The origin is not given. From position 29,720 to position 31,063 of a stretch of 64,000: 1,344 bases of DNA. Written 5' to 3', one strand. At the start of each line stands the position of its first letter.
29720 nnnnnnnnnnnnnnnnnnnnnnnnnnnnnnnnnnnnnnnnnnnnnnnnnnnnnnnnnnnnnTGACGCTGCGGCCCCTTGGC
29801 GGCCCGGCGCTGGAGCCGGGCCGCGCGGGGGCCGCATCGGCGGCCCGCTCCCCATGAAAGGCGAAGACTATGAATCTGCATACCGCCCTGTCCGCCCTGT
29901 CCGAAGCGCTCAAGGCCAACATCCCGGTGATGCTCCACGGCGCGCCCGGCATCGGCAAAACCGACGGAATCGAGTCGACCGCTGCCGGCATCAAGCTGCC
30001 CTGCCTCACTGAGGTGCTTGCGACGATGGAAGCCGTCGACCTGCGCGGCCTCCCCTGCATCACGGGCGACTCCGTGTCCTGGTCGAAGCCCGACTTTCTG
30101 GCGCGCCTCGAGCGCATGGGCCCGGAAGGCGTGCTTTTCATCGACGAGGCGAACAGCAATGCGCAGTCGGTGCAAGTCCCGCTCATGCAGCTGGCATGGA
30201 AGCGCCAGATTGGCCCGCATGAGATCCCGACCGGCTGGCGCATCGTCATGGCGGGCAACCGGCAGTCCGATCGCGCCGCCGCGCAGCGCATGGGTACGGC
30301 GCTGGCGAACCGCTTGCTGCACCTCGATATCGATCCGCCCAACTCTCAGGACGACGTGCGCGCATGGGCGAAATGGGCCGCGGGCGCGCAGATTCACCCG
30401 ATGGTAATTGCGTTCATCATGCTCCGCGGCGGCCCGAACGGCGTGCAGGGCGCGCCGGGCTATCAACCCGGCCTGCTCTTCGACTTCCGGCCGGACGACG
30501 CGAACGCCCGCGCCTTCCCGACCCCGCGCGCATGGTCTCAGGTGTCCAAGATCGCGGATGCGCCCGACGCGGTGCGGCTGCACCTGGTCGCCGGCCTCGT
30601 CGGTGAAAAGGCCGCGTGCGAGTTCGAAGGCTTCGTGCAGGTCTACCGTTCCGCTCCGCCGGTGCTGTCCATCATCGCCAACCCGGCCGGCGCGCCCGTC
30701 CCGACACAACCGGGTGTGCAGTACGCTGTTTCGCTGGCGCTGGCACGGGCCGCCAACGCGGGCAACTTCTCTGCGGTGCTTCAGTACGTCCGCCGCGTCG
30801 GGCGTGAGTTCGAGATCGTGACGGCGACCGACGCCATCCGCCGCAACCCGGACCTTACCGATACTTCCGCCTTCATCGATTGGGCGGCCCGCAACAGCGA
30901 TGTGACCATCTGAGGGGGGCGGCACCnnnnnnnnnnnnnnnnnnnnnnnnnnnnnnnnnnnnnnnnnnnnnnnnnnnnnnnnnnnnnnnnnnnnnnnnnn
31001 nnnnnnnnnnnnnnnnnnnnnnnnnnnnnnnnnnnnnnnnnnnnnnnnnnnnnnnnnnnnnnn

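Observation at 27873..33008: Six copies of a GC-ATYG-GC hairpin at a fixed distance upstream of start codons in the early accessory operon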

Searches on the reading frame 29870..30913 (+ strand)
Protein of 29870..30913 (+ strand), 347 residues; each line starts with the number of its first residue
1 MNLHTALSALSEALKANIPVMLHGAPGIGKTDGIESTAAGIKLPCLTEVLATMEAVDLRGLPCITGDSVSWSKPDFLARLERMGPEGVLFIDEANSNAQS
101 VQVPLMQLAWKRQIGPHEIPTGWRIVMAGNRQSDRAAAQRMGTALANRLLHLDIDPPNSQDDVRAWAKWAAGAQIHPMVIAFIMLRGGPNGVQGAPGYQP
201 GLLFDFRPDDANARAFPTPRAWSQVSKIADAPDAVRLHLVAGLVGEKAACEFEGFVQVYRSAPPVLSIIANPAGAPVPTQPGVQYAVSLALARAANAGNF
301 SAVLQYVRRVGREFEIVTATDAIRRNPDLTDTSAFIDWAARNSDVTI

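Call 11: search_protein_families(library=pfam, proteins=[window:29870-30913:+], max_evalue=0.01)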
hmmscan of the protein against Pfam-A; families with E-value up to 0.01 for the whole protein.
window:29870-30913:+ (347 aa): 3 families
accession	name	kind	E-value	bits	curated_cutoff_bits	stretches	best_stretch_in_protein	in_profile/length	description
PF07728.20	AAA_5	-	0.00022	21.7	22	1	19-115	1-96/139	AAA domain (dynein-related subfamily)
PF00004.35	AAA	-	0.004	18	21.2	1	20-101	1-73/131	ATPase family associated with various cellular activities (AAA)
PF00158.32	Sigma54_activat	-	0.0051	16.9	20.2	0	86-152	94-165/168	Sigma-54 interaction domain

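Call 12: search_protein_families(library=phrogs, proteins=[window:29870-30913:+], max_evalue=0.001)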
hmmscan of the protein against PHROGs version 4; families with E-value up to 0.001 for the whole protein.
window:29870-30913:+ (347 aa): 4 families
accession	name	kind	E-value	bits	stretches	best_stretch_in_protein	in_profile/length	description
phrog_1297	-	other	4.5e-68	230.9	1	1-345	9-352/356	ATPase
phrog_16335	-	other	2.3e-14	54.3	1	2-155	11-168/267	ATPase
phrog_249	-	moron, auxiliary metabolic gene and host takeover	2.7e-05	24.7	1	14-106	124-214/380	porphyrin biosynthesis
phrog_16448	-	other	0.00015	21.2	1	5-156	437-593/680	ATPase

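Call 16: find_related_loci(query=window:29870-30913:+, collection=genome_contigs, flank=6000)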
Query window:29870-30913:+ (347 aa) in genome_contigs; peptide patterns used: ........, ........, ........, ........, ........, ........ (x = any residue, [..] = any of these).
60 stretches matched a pattern, but none encodes a relative of the query by tblastn (E <= 1e-3).

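Call 17: find_homologous_proteins(query=window:29870-30913:+, max_evalue=1e-20)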
Query window:29870-30913:+ (347 aa): 798 proteins with E <= 1e-20 among 8000 candidates; the best 120 are listed.
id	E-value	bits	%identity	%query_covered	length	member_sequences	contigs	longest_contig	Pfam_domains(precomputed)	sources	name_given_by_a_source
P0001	4.1e-229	777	100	100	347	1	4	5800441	-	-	-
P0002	8.2e-195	665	85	100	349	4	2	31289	-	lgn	-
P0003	7.4e-194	661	85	100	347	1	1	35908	PF07728.21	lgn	-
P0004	7.5e-187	638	82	100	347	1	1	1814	PF07728.21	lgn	-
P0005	1.1e-152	526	69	100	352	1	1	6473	PF00004.36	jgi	jgi:DNA polymerase III delta prime subunit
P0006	2.1e-146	505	65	100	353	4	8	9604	-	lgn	-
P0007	7.8e-146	504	65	100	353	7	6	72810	-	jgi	jgi:DNA polymerase III delta prime subunit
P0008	4.8e-144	498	66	99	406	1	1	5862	-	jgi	jgi:hypothetical protein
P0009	9.5e-134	464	65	100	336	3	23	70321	PF00004.36,PF07728.21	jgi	jgi:hypothetical protein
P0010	4.0e-132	458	59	100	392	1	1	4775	-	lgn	-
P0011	9.6e-132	457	62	100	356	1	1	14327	PF07728.21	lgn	-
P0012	4.3e-129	448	62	100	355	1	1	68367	-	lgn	-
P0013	1.5e-128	447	61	100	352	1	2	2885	-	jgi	jgi:hypothetical protein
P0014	1.5e-125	437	61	100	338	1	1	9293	-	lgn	-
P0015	7.2e-123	428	59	100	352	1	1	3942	-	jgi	jgi:hypothetical protein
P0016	5.8e-119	415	59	99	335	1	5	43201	PF00004.36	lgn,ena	-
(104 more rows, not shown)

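Call 18: find_encoding_contigs(protein=P0002, flank=8000, max_places=3)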
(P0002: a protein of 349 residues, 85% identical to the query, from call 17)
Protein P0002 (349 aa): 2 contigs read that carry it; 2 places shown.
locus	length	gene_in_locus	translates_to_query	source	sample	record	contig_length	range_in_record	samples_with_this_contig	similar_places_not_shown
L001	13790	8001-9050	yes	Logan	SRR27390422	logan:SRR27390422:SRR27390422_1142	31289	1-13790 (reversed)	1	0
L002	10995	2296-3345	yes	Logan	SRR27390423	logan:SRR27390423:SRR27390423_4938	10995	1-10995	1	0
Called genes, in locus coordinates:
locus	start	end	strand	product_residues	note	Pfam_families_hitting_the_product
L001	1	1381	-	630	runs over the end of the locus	PF03354:TerL_ATPase, PF20441:TerL_nuclease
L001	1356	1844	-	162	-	-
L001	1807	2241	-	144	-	-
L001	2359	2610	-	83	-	-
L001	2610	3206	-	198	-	PF00486:Trans_reg_C (weak)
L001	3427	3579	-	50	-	-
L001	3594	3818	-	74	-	-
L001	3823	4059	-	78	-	-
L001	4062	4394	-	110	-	-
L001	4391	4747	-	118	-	-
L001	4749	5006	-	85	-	-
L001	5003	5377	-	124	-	-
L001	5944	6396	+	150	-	-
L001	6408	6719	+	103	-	-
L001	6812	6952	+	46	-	-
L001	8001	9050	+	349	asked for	-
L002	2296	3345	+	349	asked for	-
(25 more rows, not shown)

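Call 19: find_encoding_contigs(protein=P0003, flank=8000, max_places=3)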
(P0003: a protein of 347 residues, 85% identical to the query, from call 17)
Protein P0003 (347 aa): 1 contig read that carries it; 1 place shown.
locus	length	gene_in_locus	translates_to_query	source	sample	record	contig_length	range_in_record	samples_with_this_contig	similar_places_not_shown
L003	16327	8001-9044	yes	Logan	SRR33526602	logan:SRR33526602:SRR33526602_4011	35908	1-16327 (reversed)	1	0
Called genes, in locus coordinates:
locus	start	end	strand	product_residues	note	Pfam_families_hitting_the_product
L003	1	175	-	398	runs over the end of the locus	-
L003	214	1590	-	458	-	PF04860:Phage_portal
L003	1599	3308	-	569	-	PF03354:TerL_ATPase, PF20441:TerL_nuclease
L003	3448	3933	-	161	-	-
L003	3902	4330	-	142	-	-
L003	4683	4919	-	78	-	-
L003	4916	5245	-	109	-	-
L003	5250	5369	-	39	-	-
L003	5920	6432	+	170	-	-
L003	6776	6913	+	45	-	-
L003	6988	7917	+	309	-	-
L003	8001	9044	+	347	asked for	PF07728:AAA_5 (weak)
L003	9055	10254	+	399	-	PF13203:DUF2201_N, PF09967:DUF2201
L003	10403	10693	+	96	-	-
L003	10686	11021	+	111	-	-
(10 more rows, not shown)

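Call 20: find_encoding_contigs(protein=P0007, flank=8000, max_places=3)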
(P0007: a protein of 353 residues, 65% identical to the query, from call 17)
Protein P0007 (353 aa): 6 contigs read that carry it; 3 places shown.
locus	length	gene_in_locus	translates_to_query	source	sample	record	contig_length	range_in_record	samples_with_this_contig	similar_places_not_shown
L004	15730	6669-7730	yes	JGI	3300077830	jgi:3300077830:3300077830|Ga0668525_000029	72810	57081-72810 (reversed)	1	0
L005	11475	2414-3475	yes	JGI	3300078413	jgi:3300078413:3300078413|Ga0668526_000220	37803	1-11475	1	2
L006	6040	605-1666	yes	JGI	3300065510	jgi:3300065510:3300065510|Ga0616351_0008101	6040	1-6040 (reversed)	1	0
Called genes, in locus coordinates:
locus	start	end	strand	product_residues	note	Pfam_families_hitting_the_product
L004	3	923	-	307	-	?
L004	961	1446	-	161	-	-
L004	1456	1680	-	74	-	-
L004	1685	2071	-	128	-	PF01844:HNH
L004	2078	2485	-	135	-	-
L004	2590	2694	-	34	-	-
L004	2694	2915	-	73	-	-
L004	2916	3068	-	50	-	PF11752:DUF3309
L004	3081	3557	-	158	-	-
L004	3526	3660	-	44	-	-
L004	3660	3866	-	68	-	-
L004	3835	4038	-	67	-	-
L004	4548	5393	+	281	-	PF04957:RMF (weak)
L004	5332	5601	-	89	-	-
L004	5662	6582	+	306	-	-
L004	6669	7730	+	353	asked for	-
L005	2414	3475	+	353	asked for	-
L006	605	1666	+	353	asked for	-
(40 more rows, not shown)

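Call 23: find_encoding_contigs(protein=P0009, flank=8000, max_places=2)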
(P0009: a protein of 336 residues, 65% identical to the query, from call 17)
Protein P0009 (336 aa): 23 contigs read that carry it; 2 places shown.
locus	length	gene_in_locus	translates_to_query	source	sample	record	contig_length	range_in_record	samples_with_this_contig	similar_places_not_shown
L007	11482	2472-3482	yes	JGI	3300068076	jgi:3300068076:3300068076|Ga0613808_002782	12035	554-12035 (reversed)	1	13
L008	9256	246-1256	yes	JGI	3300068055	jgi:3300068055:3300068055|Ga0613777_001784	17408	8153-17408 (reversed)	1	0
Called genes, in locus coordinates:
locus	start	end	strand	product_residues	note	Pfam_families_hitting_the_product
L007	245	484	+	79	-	-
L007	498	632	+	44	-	-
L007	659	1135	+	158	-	-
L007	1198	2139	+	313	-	-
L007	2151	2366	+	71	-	-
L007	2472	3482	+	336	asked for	PF00004:AAA (weak), PF07728:AAA_5 (weak)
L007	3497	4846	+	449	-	PF13203:DUF2201_N, PF09967:DUF2201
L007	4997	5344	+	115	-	-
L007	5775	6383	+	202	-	-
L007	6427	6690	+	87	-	-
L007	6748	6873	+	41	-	-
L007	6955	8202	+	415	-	PF00712:DNA_pol3_beta, PF02767:DNA_pol3_beta_2, PF02768:DNA_pol3_beta_3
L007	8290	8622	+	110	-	PF27050:Phage_P22_Y8K6 (weak)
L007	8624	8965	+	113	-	-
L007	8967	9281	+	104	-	-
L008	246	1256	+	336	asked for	PF00004:AAA (weak), PF07728:AAA_5 (weak)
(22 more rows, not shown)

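Call 24: find_encoding_contigs(protein=P0012, flank=8000, max_places=2)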
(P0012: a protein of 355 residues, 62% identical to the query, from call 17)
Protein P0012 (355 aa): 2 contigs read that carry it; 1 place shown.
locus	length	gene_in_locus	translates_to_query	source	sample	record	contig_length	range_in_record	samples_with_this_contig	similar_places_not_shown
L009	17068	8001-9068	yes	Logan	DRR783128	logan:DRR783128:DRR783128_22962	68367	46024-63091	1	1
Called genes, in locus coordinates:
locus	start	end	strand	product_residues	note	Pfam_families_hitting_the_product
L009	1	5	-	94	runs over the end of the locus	-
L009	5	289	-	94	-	-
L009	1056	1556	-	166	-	PF00436:SSB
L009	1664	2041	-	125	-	-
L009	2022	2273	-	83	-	-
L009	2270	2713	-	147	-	-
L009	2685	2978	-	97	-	-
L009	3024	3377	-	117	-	-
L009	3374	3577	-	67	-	-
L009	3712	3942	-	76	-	-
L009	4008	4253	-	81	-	-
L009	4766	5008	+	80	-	-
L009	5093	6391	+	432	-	-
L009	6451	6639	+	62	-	-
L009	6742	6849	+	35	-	-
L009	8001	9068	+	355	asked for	-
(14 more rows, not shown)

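Call 25: find_encoding_contigs(protein=P0016, flank=8000, max_places=2)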
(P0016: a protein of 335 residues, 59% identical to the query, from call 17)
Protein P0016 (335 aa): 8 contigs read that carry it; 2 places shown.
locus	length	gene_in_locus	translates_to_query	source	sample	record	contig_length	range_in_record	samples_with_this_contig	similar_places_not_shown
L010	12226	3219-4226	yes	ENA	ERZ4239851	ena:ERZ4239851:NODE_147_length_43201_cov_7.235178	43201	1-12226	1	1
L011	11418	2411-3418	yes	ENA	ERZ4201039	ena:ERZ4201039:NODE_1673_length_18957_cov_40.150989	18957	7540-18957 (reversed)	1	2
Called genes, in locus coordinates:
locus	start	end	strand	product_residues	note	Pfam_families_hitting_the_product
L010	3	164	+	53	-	?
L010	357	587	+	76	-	-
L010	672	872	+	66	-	-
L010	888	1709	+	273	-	-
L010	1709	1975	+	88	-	-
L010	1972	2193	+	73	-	-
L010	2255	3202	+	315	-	-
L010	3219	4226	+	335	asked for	PF00004:AAA (weak)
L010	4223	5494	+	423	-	-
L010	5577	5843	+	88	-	-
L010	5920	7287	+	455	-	PF13708:DUF4942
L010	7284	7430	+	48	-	-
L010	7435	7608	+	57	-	-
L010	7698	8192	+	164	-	-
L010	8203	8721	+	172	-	-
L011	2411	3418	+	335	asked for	PF00004:AAA (weak)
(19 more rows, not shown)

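Call 43: find_related_loci(query=A6, collection=genome_contigs, flank=8000)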
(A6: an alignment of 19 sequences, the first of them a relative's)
Query A6 (347 aa) in genome_contigs; peptide patterns used: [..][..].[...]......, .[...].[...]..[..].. (x = any residue, [..] = any of these).
91 stretches matched a pattern; 2 encode a relative of the query (tblastn E <= 1e-3); 2 distinct loci.
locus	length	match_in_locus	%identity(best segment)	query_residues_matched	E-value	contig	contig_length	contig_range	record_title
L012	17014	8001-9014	46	1-345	2e-87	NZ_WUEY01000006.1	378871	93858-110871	Rhizobium lusitanum strain JHI1118 JHI1118_NODE_6_length_378871_cov_36.8114, whole genome shotgun sequence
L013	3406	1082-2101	39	10-345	4e-76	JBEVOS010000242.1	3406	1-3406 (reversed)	MAG: Caulobacterales bacterium isolate T4R6UO_autometa_bin_0001 T4R6UO_autometa_bin_0001_k133_2458839, whole genome shot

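Call 44: find_related_loci(query=A6, collection=viral_contigs, flank=8000)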
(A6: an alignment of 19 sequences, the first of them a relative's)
Query A6 (347 aa) in viral_contigs; peptide patterns used: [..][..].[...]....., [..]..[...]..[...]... (x = any residue, [..] = any of these).
598 stretches matched a pattern (row limit reached: there are more); 5 encode a relative of the query (tblastn E <= 1e-3); 5 distinct loci.
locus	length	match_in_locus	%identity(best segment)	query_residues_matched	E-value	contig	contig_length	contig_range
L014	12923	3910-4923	56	1-347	5e-120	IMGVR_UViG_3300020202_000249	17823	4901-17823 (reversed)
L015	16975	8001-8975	27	10-347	4e-31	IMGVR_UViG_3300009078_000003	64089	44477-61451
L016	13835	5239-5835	27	14-230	8e-13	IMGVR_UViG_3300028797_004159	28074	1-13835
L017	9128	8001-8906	23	22-326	5e-12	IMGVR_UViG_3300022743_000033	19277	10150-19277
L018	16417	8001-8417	30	2-149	1e-6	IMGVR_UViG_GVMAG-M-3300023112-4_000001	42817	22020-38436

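Call 56: find_encoding_contigs(protein=P0001, flank=10000, max_places=4)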
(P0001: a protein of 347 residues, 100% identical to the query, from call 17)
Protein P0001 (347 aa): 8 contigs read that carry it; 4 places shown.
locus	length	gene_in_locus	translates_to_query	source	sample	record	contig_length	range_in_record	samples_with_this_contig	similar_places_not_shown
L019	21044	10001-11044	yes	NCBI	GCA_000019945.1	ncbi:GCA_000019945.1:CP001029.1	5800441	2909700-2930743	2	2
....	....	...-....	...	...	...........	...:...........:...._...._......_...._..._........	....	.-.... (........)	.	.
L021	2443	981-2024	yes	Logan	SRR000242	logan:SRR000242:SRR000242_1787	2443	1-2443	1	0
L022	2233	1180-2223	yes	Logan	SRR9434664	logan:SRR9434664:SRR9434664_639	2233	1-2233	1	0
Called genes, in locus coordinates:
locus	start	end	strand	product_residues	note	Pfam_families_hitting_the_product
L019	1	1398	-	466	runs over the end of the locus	PF05065:Phage_capsid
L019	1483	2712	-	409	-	-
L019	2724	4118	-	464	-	PF04860:Phage_portal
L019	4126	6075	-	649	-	PF03354:TerL_ATPase, PF20441:TerL_nuclease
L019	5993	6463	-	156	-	-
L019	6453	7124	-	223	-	-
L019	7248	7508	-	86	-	-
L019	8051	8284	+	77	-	-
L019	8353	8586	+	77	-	-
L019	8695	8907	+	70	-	-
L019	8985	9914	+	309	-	-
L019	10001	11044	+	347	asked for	-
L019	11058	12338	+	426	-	PF13203:DUF2201_N, PF09967:DUF2201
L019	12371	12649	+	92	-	-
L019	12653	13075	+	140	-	-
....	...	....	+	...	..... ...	-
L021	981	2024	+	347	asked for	-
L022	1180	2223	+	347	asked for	-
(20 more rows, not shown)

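Call 61: find_encoding_contigs(protein=P0011, flank=8000, max_places=1)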
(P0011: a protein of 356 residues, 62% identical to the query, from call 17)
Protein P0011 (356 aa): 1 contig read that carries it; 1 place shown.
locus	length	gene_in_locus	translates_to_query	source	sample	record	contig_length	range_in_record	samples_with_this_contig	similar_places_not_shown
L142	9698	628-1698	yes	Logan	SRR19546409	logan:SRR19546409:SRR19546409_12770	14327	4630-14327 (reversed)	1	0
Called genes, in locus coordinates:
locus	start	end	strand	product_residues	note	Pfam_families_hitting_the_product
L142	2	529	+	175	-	?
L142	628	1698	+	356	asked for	PF07728:AAA_5 (faint)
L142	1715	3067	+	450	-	PF13203:DUF2201_N, PF09967:DUF2201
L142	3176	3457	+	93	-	-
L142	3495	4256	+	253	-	-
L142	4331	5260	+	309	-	-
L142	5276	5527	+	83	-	-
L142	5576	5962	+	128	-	PF19419:DUF5983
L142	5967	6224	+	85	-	-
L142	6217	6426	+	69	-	-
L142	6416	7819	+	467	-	PF13708:DUF4942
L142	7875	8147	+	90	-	-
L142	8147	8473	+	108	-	PF19663:DUF6166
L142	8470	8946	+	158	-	-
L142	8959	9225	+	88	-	-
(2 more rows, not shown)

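Call 62: find_encoding_contigs(protein=P0005, flank=8000, max_places=1)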
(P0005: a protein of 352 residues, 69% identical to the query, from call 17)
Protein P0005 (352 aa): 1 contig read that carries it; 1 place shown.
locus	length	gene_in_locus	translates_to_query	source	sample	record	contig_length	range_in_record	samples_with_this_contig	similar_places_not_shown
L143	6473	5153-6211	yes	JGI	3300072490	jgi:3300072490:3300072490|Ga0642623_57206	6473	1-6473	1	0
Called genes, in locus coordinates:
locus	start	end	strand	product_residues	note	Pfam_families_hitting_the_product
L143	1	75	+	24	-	?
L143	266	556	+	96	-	-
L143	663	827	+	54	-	-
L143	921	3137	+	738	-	-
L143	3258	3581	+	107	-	-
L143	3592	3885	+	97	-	-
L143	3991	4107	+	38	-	-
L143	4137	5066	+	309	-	-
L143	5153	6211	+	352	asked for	PF00004:AAA (weak)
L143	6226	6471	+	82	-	?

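Call 63: find_encoding_contigs(protein=P0006, flank=8000, max_places=1)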
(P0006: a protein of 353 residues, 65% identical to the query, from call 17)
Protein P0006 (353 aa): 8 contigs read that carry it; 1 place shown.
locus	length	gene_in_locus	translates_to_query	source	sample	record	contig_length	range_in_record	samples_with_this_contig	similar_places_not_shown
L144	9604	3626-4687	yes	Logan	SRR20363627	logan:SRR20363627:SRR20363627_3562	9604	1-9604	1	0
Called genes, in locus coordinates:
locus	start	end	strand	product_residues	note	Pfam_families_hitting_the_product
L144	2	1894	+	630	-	?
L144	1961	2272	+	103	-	-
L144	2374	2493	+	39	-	-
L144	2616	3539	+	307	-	-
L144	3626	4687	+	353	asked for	-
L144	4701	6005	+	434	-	PF13203:DUF2201_N, PF09967:DUF2201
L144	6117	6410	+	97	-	-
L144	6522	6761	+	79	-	-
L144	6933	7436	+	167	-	-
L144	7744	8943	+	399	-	PF00712:DNA_pol3_beta, PF02767:DNA_pol3_beta_2, PF02768:DNA_pol3_beta_3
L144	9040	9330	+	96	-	-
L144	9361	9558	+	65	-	-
